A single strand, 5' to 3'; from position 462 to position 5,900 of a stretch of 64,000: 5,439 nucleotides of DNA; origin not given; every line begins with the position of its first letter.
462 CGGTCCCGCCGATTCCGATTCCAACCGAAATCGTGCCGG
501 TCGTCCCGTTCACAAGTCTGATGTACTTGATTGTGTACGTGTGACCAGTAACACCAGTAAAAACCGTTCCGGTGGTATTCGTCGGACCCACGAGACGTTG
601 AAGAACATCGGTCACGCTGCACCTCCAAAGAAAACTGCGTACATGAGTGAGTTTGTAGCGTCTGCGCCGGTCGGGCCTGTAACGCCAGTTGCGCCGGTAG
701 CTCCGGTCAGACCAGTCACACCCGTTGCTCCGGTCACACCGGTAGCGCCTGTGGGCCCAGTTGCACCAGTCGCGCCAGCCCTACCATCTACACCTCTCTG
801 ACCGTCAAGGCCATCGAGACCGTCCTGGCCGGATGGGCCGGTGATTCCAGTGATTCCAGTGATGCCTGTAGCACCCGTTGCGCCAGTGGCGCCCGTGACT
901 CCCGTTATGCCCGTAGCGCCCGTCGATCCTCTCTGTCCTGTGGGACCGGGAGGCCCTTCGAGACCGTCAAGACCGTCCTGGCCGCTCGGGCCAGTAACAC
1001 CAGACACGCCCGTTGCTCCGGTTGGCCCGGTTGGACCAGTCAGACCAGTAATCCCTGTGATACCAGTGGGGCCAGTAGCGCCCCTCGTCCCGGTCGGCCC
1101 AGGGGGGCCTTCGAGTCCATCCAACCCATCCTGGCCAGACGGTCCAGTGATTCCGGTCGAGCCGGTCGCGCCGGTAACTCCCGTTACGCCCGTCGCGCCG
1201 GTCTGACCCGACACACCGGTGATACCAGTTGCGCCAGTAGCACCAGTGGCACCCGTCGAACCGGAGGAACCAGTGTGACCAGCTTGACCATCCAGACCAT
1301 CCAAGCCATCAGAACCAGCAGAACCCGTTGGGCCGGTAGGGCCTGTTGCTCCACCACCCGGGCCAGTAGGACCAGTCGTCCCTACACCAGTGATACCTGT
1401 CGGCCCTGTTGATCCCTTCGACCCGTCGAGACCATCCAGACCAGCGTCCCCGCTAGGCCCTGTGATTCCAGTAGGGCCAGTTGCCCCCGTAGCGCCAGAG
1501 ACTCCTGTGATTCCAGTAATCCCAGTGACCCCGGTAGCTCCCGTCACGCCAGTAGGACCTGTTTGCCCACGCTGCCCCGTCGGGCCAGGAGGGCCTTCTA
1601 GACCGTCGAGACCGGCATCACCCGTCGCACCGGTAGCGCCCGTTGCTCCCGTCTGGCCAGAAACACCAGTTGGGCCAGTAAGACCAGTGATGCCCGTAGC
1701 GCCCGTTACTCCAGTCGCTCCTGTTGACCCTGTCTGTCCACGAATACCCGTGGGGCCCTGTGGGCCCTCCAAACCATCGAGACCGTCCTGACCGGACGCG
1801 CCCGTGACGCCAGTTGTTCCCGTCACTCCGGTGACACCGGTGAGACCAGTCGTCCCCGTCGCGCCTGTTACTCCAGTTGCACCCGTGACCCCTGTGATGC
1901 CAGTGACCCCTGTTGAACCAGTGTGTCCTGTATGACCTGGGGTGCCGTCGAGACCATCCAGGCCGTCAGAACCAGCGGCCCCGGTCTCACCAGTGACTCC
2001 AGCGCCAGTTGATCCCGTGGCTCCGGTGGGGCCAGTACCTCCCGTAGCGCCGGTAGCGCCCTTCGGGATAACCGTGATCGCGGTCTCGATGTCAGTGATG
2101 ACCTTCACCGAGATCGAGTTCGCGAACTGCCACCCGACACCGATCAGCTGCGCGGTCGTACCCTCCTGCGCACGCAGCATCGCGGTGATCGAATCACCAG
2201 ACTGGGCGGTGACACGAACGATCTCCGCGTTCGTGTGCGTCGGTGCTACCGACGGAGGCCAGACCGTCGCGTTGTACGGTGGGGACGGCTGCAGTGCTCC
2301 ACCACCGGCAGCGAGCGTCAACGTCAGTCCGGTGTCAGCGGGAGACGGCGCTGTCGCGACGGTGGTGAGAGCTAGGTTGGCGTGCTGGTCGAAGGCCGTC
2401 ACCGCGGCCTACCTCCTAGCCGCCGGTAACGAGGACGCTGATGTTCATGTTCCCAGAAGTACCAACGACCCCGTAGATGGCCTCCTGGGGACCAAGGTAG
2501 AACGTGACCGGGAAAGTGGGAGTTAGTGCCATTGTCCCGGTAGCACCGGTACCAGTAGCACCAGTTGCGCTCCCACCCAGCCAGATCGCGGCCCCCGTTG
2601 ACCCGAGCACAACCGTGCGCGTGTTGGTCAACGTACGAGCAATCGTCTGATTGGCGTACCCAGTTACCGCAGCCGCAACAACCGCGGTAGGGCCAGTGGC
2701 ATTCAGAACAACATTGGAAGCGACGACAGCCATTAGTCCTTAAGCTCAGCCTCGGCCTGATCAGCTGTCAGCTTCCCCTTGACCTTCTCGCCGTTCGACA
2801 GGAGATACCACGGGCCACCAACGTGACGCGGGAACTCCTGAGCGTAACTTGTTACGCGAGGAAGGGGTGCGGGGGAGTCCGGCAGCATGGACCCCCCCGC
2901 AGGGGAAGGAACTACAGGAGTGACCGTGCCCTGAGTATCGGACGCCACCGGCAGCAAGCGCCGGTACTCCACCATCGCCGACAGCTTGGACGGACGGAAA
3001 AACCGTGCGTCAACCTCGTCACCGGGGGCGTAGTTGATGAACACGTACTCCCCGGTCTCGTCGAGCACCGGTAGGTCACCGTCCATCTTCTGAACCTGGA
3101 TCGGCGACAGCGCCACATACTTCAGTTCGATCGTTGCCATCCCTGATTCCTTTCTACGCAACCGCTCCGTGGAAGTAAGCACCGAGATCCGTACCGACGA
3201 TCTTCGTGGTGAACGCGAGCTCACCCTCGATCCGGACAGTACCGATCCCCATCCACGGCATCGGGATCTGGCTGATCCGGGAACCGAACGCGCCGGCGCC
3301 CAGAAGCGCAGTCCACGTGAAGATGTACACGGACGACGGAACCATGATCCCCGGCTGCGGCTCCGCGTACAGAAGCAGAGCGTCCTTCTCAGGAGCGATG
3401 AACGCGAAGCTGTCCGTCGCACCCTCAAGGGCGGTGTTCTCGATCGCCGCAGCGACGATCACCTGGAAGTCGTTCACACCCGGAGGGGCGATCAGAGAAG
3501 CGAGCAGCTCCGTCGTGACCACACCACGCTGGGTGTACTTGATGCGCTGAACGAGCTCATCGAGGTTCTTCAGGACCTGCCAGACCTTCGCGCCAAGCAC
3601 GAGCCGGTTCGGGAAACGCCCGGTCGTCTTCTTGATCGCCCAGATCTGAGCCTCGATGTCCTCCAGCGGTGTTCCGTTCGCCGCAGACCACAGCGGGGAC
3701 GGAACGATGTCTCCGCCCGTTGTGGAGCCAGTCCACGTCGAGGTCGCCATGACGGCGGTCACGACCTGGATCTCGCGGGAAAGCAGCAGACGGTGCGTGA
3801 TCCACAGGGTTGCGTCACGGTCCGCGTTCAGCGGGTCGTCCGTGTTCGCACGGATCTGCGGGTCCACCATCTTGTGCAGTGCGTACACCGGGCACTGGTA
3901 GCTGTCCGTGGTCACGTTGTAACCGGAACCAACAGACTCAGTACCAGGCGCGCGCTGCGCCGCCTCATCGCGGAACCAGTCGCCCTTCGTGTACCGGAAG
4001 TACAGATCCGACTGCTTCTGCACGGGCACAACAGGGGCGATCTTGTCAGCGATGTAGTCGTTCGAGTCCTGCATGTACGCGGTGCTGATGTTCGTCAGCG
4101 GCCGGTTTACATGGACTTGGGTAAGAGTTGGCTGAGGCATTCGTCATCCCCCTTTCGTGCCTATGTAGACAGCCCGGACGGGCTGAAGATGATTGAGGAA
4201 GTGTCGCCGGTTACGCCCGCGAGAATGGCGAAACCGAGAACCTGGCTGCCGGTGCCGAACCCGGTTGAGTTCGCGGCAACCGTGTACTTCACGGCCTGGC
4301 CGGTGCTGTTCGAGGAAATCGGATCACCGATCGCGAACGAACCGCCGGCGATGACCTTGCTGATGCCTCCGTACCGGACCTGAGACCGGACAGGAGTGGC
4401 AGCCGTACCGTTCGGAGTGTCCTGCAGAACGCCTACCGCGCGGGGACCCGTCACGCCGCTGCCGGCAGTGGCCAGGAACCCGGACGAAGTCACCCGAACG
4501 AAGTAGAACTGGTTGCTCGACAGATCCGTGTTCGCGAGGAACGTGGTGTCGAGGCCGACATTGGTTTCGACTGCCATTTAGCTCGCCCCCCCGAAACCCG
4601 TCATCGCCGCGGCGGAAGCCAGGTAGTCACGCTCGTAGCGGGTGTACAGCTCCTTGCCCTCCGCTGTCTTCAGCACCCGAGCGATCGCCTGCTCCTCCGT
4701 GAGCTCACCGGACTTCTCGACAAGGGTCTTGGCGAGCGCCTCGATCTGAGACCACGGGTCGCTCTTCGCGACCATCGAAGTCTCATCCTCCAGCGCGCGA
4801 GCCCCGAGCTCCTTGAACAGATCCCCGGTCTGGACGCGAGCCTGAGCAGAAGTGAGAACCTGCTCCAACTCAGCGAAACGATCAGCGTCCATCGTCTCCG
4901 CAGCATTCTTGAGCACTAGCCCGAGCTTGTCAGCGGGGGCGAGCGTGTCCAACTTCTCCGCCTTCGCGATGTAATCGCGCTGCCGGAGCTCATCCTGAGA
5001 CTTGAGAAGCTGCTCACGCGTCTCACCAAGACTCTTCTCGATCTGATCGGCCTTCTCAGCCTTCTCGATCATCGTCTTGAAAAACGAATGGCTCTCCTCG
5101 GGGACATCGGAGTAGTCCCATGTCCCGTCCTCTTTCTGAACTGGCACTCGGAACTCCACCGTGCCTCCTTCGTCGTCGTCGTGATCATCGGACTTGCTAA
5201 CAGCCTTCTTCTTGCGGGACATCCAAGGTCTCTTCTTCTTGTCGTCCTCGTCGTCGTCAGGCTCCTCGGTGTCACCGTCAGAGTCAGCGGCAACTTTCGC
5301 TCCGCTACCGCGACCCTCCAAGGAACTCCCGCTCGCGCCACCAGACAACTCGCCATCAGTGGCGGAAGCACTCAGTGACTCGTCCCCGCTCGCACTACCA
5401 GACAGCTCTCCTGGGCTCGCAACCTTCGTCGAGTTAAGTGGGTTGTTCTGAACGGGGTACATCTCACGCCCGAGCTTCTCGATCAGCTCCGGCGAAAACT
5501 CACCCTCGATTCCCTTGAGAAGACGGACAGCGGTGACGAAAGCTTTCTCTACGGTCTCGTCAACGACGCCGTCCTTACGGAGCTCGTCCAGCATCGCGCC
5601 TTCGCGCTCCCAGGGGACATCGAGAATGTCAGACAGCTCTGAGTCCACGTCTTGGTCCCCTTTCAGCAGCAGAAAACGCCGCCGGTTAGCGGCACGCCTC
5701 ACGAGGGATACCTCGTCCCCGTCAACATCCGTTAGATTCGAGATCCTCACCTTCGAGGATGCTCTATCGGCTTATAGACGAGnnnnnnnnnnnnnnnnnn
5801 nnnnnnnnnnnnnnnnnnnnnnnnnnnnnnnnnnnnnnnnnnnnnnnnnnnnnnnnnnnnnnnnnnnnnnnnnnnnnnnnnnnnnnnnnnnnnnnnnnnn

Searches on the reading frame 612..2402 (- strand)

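Call 9: search_protein_families(library=phrogs, proteins=[window:612-2402:-], max_evalue=0.001)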
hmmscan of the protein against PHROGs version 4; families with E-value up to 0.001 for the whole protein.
window:612-2402:- (596 aa): 35 families (the best 25 are shown)
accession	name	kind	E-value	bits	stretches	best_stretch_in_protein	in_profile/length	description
phrog_5073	-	tail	1.1e-112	378.7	8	171-269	264-362/519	tail fiber protein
phrog_6320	-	tail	2.9e-98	331.5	4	456-585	83-215/745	tail fiber protein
phrog_29268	-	unknown function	1.1e-90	305.7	8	205-338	404-537/653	-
phrog_819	-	tail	2.3e-87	295.2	7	430-530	485-591/1024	tail protein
phrog_8745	-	tail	4.7e-77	260.6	6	81-246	1350-1509/1803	tail fiber protein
phrog_28263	-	tail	7.4e-77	259.7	4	115-318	568-774/1400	tail fiber protein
phrog_3420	-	unknown function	7.6e-68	229.9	3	114-326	160-380/929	-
phrog_30509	-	tail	1.2e-61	209.1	8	456-525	45-114/254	collagen like minor tail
phrog_1806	-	tail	4.9e-52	177.9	4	458-582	108-230/276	collagen like minor tail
phrog_18350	-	tail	1.5e-45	156.8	4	153-250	99-197/253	tail fiber protein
phrog_26246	-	tail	3.3e-45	155.7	6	221-341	85-205/329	tail protein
phrog_366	-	tail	3.8e-44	152.9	7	191-274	302-385/474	tail fiber protein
phrog_36982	-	unknown function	2.4e-42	145.9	4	80-309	481-710/944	-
phrog_38766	-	head and packaging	1.2e-36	127.2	6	380-478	75-173/478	virion structural protein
phrog_26346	-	unknown function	2.5e-32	113.4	6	341-454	155-272/659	-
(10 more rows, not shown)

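Call 10: search_protein_families(library=pfam, proteins=[window:612-2402:-], max_evalue=0.01)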
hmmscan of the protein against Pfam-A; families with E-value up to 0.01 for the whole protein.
window:612-2402:- (596 aa): 1 family
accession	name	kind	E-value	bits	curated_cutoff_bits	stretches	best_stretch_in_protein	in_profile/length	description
PF01391.23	Collagen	-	2.3e-67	223.1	27.2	5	482-531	9-58/60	Collagen triple helix repeat (20 copies)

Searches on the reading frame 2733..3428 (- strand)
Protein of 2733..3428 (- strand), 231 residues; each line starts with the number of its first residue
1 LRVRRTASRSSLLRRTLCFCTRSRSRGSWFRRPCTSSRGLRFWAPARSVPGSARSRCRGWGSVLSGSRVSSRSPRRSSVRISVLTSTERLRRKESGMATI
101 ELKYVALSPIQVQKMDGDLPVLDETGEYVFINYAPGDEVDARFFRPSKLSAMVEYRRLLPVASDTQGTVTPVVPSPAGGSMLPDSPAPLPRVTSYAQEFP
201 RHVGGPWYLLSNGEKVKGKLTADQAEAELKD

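Call 9: search_protein_families(library=phrogs, proteins=[window:2733-3428:-], max_evalue=0.001)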
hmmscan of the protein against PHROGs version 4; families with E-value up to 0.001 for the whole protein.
window:2733-3428:- (231 aa): 1 family
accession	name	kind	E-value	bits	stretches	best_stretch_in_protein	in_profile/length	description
phrog_6480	-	transcription regulation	5.3e-10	41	1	196-230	57-91/95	Arc-like repressor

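Call 10: search_protein_families(library=pfam, proteins=[window:2733-3428:-], max_evalue=0.01)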
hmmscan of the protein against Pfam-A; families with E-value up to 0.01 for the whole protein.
window:2733-3428:- (231 aa): 0 families

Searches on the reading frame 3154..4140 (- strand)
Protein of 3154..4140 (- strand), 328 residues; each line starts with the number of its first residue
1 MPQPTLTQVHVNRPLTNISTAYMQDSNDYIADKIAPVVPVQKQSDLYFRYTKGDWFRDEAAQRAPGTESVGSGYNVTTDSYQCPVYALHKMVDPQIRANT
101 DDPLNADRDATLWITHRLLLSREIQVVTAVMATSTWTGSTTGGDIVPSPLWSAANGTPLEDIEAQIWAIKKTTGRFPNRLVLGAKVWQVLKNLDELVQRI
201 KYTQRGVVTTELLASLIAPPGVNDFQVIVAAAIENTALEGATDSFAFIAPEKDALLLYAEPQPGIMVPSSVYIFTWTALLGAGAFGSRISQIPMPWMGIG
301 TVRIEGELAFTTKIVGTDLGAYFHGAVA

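Call 9: search_protein_families(library=phrogs, proteins=[window:3154-4140:-], max_evalue=0.001)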
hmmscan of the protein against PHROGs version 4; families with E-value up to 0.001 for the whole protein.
window:3154-4140:- (328 aa): 2 families
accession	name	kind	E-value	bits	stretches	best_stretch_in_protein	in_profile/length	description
phrog_1005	-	head and packaging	1.6e-70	238.8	1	4-328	5-315/315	major head protein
phrog_29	-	head and packaging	1.1e-08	35.6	1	148-213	188-250/439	major head protein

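Call 10: search_protein_families(library=pfam, proteins=[window:3154-4140:-], max_evalue=0.01)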
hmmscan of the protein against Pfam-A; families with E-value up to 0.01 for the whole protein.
window:3154-4140:- (328 aa): 1 family
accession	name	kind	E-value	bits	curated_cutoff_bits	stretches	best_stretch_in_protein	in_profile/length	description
PF03864.22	Phage_cap_E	-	0.0037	16.8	22.9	1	151-209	162-223/329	Phage major capsid protein E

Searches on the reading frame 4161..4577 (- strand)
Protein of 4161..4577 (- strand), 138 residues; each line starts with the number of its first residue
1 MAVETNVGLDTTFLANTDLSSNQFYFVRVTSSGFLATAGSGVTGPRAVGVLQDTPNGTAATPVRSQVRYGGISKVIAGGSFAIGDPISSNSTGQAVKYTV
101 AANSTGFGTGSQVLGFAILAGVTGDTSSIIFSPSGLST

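Call 9: search_protein_families(library=phrogs, proteins=[window:4161-4577:-], max_evalue=0.001)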
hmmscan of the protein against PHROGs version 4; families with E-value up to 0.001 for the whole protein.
window:4161-4577:- (138 aa): 1 family
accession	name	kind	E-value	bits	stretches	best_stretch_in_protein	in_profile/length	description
phrog_673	-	head and packaging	2.8e-14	54.7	1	5-137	11-134/260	head scaffolding protein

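Call 10: search_protein_families(library=pfam, proteins=[window:4161-4577:-], max_evalue=0.01)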
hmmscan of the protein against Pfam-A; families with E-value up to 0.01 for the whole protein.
window:4161-4577:- (138 aa): 0 families

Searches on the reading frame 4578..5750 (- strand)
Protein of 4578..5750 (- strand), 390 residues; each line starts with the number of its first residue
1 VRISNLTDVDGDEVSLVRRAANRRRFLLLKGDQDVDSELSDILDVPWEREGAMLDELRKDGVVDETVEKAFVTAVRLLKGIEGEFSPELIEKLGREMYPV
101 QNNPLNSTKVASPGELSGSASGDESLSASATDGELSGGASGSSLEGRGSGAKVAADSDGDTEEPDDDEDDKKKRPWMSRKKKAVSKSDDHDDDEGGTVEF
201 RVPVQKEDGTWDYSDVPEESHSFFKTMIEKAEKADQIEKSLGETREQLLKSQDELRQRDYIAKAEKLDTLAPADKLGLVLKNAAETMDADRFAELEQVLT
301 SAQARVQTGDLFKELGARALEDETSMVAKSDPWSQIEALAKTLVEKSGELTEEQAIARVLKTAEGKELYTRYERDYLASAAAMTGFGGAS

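Call 9: search_protein_families(library=phrogs, proteins=[window:4578-5750:-], max_evalue=0.001)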
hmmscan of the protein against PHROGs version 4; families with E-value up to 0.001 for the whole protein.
window:4578-5750:- (390 aa): 2 families
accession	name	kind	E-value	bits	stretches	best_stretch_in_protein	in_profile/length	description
phrog_17741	-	unknown function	3.5e-05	24.3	1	218-374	245-395/397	-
phrog_13975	-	unknown function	0.00056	21.3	1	5-36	13-45/229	-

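Call 10: search_protein_families(library=pfam, proteins=[window:4578-5750:-], max_evalue=0.01)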
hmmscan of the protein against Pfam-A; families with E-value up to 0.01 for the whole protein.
window:4578-5750:- (390 aa): 0 families

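Call 15: search_protein_families(library=pfam, proteins=[window:4578-5750:-], max_evalue=10)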
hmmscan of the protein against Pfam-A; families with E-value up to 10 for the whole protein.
window:4578-5750:- (390 aa): 0 families

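Call 61: search_protein_families(library=ncbifam, proteins=[window:4578-5750:-], max_evalue=0.01)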
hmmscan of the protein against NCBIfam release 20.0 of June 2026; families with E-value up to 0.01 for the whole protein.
window:4578-5750:- (390 aa): 0 families
